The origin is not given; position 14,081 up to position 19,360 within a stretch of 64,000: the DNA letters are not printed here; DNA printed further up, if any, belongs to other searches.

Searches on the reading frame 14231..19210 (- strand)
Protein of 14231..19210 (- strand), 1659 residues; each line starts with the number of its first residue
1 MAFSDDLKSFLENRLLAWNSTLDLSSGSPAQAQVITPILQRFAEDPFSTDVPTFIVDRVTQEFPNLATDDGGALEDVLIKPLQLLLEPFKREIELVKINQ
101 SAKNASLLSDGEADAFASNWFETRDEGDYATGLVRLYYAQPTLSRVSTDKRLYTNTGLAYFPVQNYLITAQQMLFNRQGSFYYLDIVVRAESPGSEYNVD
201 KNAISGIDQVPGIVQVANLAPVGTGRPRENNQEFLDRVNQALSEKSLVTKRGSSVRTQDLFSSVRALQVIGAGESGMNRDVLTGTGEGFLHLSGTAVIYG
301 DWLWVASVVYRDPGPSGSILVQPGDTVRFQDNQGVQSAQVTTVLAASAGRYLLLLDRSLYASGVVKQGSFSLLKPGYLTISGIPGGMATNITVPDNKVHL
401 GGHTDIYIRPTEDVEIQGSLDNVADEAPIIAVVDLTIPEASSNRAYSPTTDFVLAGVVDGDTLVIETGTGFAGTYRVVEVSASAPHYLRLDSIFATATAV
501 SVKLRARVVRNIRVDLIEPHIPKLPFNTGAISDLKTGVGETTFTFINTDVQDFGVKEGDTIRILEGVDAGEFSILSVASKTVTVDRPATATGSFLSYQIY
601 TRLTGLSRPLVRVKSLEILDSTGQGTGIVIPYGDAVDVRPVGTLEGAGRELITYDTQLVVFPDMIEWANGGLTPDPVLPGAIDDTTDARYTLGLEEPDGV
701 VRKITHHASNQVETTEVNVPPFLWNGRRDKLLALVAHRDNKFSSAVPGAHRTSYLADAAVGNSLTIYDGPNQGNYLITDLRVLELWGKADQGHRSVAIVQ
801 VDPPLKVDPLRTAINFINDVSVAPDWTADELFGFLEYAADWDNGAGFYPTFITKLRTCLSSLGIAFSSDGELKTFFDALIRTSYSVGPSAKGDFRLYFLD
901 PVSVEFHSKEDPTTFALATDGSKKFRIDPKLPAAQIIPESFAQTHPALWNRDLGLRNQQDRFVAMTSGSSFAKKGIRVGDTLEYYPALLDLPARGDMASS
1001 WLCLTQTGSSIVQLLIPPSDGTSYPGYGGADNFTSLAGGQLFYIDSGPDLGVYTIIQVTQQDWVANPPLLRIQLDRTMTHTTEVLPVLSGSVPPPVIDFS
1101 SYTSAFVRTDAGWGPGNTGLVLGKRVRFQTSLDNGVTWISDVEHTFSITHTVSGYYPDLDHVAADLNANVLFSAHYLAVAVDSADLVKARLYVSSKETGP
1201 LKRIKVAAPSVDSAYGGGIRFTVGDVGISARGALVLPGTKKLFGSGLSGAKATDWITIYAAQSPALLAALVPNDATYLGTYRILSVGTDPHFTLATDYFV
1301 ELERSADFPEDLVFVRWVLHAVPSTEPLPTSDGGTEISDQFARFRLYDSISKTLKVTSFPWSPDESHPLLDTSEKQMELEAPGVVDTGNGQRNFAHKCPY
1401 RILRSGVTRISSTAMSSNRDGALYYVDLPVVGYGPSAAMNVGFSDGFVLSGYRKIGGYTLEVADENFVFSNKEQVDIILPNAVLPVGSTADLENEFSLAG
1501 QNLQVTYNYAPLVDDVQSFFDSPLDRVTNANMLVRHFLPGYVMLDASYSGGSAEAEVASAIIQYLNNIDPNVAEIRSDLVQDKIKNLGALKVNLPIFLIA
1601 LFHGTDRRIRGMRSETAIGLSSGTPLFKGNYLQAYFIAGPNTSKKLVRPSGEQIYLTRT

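Call 7: search_protein_families(library=pfam, proteins=[window:14231-19210:-], max_evalue=0.01)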
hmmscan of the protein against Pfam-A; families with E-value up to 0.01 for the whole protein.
window:14231-19210:- (1659 aa): 1 family
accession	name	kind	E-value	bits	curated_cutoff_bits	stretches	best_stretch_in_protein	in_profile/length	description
PF04865.19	Baseplate_J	-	2.1e-05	24.4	21.1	1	123-245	16-129/255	Baseplate J-like protein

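Call 91: search_dna_similar(query=window:14231-19210:-, collection=phages, mode=protein, max_evalue=0.001, max_rows=15)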
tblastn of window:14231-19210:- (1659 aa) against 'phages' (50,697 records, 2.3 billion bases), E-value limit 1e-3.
Records with a match: 5; places in all: 5; records where one place covers at least 80% of the query: 0.
Best place of each record, by identity: <60% 5.
By first word of the organism name: Bacillus 2; Vibrio 2; Salmonella 1.
By host as written in the record: Bacillus megaterium str. ATCC 43725 2; - 2; Salmonella enterica subsp. enterica serovar Typhimurium ATCC 14028 1.
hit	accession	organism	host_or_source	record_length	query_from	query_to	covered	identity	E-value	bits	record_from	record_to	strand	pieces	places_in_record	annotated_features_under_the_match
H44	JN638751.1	Bacillus phage G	Bacillus megaterium str. ATCC 43725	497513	55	327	16%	24.3%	1e-8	67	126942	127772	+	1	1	188: gp188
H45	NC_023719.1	Bacillus phage G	Bacillus megaterium str. ATCC 43725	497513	55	327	16%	24.3%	1e-8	67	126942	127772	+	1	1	188: baseplate wedge subunit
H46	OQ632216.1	Salmonella phage Arash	Salmonella enterica subsp. enterica ...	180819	53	309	15%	23.6%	6e-7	61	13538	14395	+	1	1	structural protein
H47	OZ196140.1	Vibrio phage D181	Seawater and oysters mix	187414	54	294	15%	23.3%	8e-7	61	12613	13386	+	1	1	hypothetical protein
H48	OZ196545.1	Vibrio phage D148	Seawater and oysters mix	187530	54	294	15%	23.3%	8e-7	61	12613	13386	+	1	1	hypothetical protein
